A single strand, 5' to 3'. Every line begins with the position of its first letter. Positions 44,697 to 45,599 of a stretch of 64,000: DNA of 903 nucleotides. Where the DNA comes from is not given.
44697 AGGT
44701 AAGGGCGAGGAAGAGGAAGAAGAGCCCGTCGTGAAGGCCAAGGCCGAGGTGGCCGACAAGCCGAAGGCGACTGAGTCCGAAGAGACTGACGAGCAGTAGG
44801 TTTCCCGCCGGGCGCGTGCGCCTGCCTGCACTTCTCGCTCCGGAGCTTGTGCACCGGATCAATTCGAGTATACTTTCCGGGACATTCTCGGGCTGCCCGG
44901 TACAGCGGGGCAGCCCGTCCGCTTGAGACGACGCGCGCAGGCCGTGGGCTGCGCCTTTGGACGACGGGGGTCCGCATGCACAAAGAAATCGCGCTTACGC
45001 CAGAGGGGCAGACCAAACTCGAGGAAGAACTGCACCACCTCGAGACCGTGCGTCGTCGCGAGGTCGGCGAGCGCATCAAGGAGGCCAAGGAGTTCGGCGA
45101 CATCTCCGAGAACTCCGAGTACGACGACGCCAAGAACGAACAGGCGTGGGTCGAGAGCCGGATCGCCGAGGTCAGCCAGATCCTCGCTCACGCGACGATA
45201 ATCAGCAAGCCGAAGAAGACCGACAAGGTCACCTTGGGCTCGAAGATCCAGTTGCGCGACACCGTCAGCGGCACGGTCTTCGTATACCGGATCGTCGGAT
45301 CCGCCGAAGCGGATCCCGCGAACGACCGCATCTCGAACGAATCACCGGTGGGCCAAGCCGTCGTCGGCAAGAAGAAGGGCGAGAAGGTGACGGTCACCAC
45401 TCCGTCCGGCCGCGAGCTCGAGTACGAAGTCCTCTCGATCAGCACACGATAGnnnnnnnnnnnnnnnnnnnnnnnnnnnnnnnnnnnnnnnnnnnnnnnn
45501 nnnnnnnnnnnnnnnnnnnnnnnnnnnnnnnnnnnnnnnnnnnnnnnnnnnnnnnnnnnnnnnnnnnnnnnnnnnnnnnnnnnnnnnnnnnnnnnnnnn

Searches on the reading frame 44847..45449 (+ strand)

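Call 79: search_protein_families(library=pfam, proteins=[window:44847-45449:+], max_evalue=0.0001)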
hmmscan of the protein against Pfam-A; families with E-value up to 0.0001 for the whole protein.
window:44847-45449:+ (201 aa): 2 families
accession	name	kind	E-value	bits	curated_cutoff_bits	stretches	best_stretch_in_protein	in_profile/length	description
PF03449.20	GreA_GreB_N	-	2.5e-26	92.1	24.5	1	49-118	2-71/71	Transcription elongation factor, N-terminal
PF01272.25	GreA_GreB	-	6e-26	90.7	26.9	1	124-199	2-76/77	Transcription elongation factor, GreA/GreB, C-term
